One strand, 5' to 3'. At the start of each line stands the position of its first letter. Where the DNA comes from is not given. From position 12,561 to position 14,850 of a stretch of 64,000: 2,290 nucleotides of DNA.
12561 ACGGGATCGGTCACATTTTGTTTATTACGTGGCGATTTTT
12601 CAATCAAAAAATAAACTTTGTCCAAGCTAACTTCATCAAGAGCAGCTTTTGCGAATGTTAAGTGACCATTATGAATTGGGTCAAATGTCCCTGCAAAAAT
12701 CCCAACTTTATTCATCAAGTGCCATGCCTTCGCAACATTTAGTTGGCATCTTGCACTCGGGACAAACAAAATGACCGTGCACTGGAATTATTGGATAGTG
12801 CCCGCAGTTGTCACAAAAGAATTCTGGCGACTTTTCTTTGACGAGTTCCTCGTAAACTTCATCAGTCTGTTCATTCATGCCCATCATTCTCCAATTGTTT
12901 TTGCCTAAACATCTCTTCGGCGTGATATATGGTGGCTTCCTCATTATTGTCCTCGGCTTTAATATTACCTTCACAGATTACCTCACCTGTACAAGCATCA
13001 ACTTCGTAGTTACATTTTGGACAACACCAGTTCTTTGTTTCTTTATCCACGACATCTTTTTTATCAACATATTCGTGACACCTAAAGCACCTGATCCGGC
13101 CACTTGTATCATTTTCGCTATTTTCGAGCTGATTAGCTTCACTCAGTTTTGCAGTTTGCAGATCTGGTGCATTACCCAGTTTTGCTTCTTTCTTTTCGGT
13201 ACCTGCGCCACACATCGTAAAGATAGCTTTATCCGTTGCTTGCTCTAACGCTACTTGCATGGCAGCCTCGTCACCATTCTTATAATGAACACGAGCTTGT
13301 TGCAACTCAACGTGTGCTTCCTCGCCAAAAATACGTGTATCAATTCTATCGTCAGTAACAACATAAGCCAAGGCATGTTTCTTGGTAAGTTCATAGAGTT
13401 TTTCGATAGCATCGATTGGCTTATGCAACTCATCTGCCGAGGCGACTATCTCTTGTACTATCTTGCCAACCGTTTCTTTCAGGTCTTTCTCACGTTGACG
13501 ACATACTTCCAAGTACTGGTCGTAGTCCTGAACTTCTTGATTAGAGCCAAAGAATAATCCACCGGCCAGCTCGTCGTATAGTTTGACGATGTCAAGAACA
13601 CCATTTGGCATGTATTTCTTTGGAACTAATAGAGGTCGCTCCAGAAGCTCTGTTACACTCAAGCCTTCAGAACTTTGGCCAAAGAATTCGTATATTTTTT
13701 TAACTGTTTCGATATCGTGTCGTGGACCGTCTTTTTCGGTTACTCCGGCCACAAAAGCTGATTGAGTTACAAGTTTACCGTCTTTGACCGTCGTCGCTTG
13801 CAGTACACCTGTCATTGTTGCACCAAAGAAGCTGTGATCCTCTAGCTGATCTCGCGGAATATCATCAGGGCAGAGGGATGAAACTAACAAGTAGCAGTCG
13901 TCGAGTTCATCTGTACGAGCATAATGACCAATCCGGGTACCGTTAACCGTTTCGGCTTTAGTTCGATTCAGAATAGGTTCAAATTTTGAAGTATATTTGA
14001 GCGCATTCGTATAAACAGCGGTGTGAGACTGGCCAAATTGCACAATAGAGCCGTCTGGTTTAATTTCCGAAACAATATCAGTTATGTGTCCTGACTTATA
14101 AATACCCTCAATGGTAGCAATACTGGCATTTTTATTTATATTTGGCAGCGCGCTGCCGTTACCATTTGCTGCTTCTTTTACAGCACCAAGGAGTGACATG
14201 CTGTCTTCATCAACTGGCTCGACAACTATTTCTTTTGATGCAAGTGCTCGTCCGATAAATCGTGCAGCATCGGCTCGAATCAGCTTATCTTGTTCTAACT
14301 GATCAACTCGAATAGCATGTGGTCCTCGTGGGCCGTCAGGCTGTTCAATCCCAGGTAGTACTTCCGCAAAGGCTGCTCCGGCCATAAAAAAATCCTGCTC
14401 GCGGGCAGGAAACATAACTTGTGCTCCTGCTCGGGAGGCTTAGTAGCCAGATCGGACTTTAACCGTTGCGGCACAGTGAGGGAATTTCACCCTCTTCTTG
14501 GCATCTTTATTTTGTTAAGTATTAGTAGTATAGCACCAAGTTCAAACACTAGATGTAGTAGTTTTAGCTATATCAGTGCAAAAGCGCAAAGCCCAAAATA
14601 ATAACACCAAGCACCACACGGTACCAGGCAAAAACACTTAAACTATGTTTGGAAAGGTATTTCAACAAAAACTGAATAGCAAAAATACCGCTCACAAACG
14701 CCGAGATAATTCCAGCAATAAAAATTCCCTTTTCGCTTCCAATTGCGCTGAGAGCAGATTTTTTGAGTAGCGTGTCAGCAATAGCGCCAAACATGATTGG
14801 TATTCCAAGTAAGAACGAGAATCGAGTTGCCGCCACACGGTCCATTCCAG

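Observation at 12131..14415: Riboswitch-controlled, translationally coupled operon: unknown 504-aa Zn-ribbon protein, 56-aa Zn-ribbon protein, NadD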

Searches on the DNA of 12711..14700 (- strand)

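Call 4: search_rna_families(source=window, start=14300, end=14700, threshold=evalue, show_alignments=2)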
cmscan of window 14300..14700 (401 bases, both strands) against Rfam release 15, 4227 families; matches with E-value up to 1: 1.
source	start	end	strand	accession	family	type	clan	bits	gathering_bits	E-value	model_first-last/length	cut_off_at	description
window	14440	14518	-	RF01689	AdoCbl-II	Cis-reg; riboswitch;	CL00101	43.6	36.5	2.3e-09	1-81/81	no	AdoCbl-II (Cobalamin/B12) riboswitch aptamer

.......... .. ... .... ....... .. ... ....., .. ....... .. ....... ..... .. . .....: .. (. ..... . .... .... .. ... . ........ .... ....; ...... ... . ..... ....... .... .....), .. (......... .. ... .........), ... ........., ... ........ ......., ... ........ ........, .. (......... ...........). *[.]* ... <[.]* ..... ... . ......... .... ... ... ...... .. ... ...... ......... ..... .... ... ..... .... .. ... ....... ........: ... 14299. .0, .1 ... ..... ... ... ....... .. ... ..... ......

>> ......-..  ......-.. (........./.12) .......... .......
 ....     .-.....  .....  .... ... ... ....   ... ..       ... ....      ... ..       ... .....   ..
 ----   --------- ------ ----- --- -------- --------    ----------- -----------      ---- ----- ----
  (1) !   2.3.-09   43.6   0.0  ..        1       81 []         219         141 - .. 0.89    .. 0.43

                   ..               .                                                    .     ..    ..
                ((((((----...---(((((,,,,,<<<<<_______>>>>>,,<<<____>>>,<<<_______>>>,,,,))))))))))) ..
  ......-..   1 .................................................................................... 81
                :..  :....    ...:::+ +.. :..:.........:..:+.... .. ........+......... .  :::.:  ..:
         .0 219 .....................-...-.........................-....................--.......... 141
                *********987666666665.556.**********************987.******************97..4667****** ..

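Call 14: search_rna_families(sources=[L001, L002, L003], threshold=gathering)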
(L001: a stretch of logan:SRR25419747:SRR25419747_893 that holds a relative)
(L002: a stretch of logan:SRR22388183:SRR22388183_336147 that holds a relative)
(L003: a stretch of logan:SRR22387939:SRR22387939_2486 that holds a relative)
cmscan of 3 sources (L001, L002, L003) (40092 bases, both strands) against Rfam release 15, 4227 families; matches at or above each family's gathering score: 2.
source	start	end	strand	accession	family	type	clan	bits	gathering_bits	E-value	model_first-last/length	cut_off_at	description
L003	5853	5932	+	RF01689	AdoCbl-II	Cis-reg; riboswitch;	CL00101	41.1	36.5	1.3e-06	1-81/81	no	AdoCbl-II (Cobalamin/B12) riboswitch aptamer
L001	5804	5947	+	RF00174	Cobalamin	Cis-reg; riboswitch;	CL00101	32.1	31.5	0.00014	1-189/189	no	Cobalamin riboswitch aptamer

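Call 29: search_rna_families(sources=[L002, L004, L005, L006, L007, L008], threshold=evalue, max_evalue=0.01)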
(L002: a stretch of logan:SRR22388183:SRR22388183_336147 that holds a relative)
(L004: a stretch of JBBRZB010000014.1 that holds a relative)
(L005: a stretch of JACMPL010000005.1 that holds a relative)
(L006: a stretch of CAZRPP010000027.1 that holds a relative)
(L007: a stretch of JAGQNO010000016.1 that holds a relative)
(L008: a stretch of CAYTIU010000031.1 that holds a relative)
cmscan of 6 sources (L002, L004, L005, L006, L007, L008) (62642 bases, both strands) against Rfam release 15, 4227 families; matches with E-value up to 0.01: 5.
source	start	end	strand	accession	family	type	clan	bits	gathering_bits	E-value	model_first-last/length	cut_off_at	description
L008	3411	3489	+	RF01689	AdoCbl-II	Cis-reg; riboswitch;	CL00101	47.7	36.5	1.9e-08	1-81/81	no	AdoCbl-II (Cobalamin/B12) riboswitch aptamer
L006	5849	5925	+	RF01689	AdoCbl-II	Cis-reg; riboswitch;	CL00101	44.2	36.5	2.2e-07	1-81/81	no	AdoCbl-II (Cobalamin/B12) riboswitch aptamer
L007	1120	1195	+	RF01689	AdoCbl-II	Cis-reg; riboswitch;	CL00101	41.4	36.5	1.7e-06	1-81/81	no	AdoCbl-II (Cobalamin/B12) riboswitch aptamer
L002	5849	5940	+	RF01689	AdoCbl-II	Cis-reg; riboswitch;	CL00101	34.4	36.5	0.00026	1-81/81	no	AdoCbl-II (Cobalamin/B12) riboswitch aptamer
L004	5819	5915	+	RF01689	AdoCbl-II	Cis-reg; riboswitch;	CL00101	32.1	36.5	0.0012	1-81/81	no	AdoCbl-II (Cobalamin/B12) riboswitch aptamer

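Call 48: search_rna_families(sources=[L009, L010, L011, L012, L013, L014, L015], threshold=evalue, max_evalue=0.05)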
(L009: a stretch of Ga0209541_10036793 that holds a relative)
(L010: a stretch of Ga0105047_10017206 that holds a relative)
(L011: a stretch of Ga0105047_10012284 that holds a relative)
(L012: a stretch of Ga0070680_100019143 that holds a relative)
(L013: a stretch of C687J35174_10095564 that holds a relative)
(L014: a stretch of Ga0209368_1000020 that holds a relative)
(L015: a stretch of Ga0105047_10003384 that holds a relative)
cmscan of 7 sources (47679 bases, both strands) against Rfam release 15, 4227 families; matches with E-value up to 0.05: 5.
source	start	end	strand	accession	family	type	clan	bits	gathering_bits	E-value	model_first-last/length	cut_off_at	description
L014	3825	3901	+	RF01689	AdoCbl-II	Cis-reg; riboswitch;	CL00101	45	36.5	9.7e-08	1-81/81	no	AdoCbl-II (Cobalamin/B12) riboswitch aptamer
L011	3705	3827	+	RF00174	Cobalamin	Cis-reg; riboswitch;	CL00101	36.3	31.5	1e-05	1-189/189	no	Cobalamin riboswitch aptamer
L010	3712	3832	+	RF01482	AdoCbl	Cis-reg; riboswitch;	CL00101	35.6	50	0.006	1-149/149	no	AdoCbl (Cobalamin/B12) riboswitch aptamer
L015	3822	3922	+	RF01689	AdoCbl-II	Cis-reg; riboswitch;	CL00101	29.1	36.5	0.0084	1-81/81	no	AdoCbl-II (Cobalamin/B12) riboswitch aptamer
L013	471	619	+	RF00174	Cobalamin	Cis-reg; riboswitch;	CL00101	24.5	31.5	0.025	1-189/189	no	Cobalamin riboswitch aptamer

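Call 49: search_rna_families(sources=[L016, L017, L018, L019], threshold=evalue, max_evalue=0.05)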
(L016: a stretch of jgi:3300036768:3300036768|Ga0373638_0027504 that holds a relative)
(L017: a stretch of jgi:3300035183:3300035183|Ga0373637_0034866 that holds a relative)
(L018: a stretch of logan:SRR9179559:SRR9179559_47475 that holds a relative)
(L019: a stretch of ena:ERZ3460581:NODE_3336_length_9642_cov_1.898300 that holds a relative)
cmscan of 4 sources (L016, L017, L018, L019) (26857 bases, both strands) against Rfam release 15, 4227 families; matches with E-value up to 0.05: 2.
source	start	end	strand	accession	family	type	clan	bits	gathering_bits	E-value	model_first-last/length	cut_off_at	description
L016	4864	4938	+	RF01689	AdoCbl-II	Cis-reg; riboswitch;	CL00101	37.4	36.5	1.3e-05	1-81/81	no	AdoCbl-II (Cobalamin/B12) riboswitch aptamer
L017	1610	1684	+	RF01689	AdoCbl-II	Cis-reg; riboswitch;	CL00101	37.4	36.5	1.3e-05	1-81/81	no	AdoCbl-II (Cobalamin/B12) riboswitch aptamer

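Call 73: search_rna_families(sources=[L021, L022, L023, L024], threshold=evalue, max_evalue=0.05)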
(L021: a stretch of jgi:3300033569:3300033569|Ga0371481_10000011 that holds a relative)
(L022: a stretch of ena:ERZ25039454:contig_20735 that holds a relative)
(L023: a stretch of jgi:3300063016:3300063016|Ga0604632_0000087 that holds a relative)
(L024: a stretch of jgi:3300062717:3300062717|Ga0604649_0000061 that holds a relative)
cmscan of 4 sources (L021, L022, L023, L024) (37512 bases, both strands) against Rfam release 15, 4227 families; matches with E-value up to 0.05: 4.
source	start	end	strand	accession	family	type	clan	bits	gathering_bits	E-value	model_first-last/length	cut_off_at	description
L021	3267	3343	+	RF01689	AdoCbl-II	Cis-reg; riboswitch;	CL00101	46.5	36.5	2.6e-08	1-81/81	no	AdoCbl-II (Cobalamin/B12) riboswitch aptamer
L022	3611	3700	+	RF01689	AdoCbl-II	Cis-reg; riboswitch;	CL00101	37.2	36.5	2e-05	1-81/81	no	AdoCbl-II (Cobalamin/B12) riboswitch aptamer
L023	3360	3510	+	RF00174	Cobalamin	Cis-reg; riboswitch;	CL00101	36.2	31.5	8.8e-06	1-189/189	no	Cobalamin riboswitch aptamer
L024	146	296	+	RF00174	Cobalamin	Cis-reg; riboswitch;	CL00101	36.2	31.5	8.8e-06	1-189/189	no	Cobalamin riboswitch aptamer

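Call 95: search_rna_families(sources=[L025, L026], threshold=evalue, max_evalue=0.05)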
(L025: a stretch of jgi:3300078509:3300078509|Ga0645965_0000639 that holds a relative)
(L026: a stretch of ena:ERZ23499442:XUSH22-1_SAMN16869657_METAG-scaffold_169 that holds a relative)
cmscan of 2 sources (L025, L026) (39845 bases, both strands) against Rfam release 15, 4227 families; matches with E-value up to 0.05: 2.
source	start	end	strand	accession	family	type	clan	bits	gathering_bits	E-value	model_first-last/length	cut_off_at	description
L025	9313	9374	+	RF01689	AdoCbl-II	Cis-reg; riboswitch;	CL00101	35.3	36.5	8.4e-05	1-81/81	no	AdoCbl-II (Cobalamin/B12) riboswitch aptamer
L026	7755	7921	+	RF00174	Cobalamin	Cis-reg; riboswitch;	CL00101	32.6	31.5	0.0001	1-189/189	no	Cobalamin riboswitch aptamer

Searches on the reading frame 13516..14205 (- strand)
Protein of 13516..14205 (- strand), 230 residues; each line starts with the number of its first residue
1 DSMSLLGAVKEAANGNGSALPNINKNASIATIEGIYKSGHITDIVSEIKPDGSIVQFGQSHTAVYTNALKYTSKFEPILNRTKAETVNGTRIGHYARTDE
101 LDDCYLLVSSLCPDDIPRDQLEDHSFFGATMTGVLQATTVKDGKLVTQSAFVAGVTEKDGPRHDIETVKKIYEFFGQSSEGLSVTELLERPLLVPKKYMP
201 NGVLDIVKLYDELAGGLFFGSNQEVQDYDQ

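Call 65: predict_structure(alignment_id=A5)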
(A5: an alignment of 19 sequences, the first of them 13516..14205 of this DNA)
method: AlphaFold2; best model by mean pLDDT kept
length: 230 residues; sequences in the alignment: 19
mean_pLDDT: 89.4   pTM: 0.84
mean pLDDT of the five models: 89.4, 89.0, 88.3, 87.9, 86.4
residues with pLDDT >= 90: 137; 70-90: 85; 50-70: 6; < 50: 2
segments of 3 or more residues with pLDDT < 50: none
pLDDT, mean of each block of 10 residues (from residue 1): 69 81 77 75 90 84 88 87 93 94 97 91 85 95 94 92 97 95 95 97 97 95 89
secondary structure, 60 per line:
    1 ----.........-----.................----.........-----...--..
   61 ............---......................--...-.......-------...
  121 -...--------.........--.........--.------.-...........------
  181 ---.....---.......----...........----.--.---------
elements in order: H5-13 H19-35 E40-48 E54-56 H61-72 H76-97 E104-110 E133-141 E144-152 H164-174 H184-188 E192-195 H203-213
